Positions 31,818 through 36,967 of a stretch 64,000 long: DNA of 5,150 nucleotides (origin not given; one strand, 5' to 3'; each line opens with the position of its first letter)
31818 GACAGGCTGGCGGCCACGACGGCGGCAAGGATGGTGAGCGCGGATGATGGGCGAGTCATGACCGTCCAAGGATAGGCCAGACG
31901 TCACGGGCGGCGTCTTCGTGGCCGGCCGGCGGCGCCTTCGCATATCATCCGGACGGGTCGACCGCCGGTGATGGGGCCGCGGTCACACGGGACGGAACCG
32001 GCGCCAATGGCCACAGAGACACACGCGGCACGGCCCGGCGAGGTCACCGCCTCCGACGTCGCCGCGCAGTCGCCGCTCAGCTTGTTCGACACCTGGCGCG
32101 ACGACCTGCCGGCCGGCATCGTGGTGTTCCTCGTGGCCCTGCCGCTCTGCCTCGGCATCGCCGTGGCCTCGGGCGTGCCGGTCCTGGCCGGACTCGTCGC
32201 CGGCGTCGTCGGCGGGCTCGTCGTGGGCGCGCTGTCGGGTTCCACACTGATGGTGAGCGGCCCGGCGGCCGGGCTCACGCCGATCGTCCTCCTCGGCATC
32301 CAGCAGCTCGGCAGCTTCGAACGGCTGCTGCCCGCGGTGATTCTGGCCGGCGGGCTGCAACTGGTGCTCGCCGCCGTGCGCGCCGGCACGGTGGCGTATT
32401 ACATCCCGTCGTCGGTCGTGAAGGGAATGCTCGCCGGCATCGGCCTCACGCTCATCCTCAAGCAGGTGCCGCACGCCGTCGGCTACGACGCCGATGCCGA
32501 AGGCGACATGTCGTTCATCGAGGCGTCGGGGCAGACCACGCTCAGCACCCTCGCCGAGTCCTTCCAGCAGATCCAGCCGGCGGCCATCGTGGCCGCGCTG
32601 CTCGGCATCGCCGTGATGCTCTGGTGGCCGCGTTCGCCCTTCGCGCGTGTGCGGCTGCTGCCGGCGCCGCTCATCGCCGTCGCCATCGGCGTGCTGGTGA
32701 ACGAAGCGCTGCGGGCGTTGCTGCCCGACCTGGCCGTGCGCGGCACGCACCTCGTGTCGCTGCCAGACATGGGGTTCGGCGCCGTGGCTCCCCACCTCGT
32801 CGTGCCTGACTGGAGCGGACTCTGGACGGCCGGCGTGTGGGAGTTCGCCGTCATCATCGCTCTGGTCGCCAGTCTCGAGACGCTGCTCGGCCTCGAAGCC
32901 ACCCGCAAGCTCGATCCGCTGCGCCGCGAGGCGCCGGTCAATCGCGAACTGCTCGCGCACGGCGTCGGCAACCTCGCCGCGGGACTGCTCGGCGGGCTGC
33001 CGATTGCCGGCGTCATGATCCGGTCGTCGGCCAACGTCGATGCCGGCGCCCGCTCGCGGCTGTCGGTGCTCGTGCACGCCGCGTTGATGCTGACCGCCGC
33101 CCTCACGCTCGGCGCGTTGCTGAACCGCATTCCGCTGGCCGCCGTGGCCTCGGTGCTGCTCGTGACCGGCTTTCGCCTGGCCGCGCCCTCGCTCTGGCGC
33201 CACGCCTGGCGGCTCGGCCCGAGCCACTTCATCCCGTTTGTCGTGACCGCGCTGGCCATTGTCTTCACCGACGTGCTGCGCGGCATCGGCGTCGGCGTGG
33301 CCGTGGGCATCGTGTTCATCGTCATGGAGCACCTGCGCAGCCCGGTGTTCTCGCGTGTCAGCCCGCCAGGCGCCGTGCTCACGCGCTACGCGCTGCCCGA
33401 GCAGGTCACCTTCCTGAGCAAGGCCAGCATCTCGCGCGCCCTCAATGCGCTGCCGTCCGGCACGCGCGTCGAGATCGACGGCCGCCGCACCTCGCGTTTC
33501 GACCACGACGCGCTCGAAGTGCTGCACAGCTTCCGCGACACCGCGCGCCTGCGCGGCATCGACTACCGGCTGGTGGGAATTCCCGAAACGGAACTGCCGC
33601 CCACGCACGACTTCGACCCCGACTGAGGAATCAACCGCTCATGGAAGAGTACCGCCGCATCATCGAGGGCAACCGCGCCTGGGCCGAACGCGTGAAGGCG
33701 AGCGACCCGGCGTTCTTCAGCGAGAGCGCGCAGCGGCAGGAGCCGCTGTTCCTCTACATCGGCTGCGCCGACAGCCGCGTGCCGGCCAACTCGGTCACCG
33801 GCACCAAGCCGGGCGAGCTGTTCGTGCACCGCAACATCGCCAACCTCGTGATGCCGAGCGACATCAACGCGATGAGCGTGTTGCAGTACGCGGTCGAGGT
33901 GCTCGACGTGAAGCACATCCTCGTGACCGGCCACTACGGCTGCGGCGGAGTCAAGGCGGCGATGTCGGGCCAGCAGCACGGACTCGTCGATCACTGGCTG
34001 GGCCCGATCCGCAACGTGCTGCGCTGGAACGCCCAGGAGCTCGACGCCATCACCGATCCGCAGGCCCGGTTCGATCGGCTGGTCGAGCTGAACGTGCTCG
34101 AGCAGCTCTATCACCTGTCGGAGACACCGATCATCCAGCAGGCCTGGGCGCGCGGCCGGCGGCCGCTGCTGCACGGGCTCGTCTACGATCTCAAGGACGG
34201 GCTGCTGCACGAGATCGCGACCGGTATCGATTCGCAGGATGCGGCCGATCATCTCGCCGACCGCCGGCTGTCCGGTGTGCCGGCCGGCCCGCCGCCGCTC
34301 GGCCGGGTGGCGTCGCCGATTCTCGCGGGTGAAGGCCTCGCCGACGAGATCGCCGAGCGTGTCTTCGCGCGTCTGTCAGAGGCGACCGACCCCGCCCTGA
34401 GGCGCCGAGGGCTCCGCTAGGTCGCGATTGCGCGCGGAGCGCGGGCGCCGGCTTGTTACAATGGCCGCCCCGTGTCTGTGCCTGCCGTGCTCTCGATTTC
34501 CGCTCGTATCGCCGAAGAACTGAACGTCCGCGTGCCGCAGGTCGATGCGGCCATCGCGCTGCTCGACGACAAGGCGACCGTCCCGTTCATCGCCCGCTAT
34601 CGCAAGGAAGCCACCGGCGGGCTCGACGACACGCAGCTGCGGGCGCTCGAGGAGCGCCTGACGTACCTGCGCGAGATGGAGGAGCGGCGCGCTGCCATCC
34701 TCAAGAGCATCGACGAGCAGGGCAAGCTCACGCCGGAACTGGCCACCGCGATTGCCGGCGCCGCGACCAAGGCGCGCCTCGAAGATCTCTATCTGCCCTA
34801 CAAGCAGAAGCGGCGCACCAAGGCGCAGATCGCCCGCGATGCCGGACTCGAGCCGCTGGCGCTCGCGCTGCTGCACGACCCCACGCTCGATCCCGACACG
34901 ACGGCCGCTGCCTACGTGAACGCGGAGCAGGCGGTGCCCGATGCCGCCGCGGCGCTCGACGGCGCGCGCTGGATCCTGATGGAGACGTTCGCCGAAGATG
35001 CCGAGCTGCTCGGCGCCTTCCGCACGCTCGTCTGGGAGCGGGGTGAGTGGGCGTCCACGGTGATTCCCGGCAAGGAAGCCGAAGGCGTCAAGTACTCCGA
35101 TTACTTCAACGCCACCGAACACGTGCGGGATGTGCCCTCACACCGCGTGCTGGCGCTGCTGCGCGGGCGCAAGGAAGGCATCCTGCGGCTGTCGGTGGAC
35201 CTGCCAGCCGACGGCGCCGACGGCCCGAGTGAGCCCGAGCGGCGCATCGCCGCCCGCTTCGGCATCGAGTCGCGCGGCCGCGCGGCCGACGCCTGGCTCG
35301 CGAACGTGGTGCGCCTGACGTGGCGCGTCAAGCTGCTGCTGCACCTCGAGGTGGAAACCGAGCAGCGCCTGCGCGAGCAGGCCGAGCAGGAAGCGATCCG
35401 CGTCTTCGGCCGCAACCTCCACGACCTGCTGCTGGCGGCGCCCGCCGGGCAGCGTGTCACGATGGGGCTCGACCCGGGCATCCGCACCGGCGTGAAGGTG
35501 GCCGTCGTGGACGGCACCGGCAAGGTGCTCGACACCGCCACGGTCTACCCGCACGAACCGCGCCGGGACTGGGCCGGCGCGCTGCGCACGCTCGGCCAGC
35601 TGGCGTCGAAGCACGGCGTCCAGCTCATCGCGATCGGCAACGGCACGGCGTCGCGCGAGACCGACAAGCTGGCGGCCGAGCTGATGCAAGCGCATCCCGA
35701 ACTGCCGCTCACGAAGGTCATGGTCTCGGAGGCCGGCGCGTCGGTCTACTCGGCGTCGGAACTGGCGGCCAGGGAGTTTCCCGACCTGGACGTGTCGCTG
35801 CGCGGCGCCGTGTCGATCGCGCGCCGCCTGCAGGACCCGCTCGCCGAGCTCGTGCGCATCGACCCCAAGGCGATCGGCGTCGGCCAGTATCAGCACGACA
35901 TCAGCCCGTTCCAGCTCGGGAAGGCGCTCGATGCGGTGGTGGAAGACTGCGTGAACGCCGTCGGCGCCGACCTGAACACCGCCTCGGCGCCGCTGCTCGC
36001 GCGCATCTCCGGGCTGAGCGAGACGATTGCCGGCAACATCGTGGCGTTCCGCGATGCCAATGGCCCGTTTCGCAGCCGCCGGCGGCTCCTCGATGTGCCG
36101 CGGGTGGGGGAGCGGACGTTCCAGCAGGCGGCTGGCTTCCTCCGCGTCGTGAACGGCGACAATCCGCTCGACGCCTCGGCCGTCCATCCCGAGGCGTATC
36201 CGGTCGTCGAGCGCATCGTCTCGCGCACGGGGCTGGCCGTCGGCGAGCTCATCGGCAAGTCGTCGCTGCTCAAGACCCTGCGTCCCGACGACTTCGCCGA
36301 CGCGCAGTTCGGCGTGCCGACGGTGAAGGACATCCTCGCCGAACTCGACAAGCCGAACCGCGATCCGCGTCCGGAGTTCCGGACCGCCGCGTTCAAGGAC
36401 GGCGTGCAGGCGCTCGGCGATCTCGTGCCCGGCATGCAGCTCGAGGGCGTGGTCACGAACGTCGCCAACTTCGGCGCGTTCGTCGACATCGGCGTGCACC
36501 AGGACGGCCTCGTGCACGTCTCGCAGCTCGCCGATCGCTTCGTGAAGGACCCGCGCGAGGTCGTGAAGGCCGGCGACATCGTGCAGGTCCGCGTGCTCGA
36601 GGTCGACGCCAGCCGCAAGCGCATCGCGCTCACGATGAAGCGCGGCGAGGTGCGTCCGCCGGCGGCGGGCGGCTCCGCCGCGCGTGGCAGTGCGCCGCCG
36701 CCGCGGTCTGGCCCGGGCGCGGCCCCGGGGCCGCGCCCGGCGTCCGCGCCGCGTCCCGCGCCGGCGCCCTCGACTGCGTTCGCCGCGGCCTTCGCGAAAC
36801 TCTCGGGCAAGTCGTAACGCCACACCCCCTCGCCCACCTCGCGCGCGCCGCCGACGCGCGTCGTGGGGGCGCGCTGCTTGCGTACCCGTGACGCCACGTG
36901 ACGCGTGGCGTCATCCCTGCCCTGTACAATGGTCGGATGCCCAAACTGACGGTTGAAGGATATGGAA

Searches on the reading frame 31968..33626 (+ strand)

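Call 70: search_protein_families(library=pfam, proteins=[window:31968-33626:+], max_evalue=0.00001)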
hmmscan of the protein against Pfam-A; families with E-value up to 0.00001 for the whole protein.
window:31968-33626:+ (552 aa): 1 family
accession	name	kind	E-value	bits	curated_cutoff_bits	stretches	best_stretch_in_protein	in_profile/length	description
PF00916.26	Sulfate_transp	-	3.6e-51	174.6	23.2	1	45-427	3-380/380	Sulfate permease family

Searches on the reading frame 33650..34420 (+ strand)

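Call 70: search_protein_families(library=pfam, proteins=[window:33650-34420:+], max_evalue=0.00001)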
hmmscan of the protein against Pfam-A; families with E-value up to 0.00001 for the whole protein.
window:33650-34420:+ (256 aa): 1 family
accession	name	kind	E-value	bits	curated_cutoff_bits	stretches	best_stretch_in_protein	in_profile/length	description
PF00484.24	Pro_CA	-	3.8e-50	170.6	25.7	1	35-185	2-155/156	Carbonic anhydrase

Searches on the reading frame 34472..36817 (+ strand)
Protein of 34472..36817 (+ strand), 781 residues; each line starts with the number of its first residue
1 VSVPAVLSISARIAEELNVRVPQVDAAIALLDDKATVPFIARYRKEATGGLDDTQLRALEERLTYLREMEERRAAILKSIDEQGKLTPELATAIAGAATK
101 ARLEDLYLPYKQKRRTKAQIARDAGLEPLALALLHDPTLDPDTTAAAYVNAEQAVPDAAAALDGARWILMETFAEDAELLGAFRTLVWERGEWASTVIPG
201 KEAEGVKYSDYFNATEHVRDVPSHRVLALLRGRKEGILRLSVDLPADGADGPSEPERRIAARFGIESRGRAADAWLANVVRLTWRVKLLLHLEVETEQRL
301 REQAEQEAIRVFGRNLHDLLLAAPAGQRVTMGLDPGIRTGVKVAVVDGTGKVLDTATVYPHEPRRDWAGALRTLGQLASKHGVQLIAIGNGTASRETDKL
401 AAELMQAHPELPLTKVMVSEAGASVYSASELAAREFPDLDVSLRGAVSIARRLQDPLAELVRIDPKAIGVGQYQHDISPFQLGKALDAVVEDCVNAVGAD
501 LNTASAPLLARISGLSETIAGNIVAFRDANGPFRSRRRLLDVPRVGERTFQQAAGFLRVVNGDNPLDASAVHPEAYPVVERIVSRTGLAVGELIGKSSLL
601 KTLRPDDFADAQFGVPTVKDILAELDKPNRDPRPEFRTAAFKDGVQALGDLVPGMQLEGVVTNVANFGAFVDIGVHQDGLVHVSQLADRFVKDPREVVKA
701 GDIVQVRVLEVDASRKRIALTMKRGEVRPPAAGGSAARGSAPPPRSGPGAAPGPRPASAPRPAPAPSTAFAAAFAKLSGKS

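Call 70: search_protein_families(library=pfam, proteins=[window:34472-36817:+], max_evalue=0.00001)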
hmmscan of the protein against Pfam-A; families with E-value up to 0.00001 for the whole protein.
window:34472-36817:+ (781 aa): 7 families
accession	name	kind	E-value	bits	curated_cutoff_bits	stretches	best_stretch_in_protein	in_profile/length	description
PF22706.1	Tex_central_region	-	1.2e-66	224.5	27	1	136-312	1-178/178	Tex central region-like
PF16921.10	Tex_YqgF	-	4.3e-53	179.5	27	1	329-454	2-126/126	Tex protein YqgF-like domain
PF09371.15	Tex_N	-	2.3e-30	104.5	32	1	9-81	3-75/75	Tex-like protein N-terminal domain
PF12836.13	HHH_3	-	1.3e-24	86.5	27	1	494-558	1-65/65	Helix-hairpin-helix motif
PF17674.7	HHH_9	-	3.8e-24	85.8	23.1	1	564-633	1-70/70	HHH domain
PF00575.29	S1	-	1.6e-20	73.7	22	1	654-723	5-74/74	S1 RNA binding domain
PF14639.11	YqgF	-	1.1e-06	29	35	1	343-460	23-146/150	Holliday-junction resolvase-like of SPT6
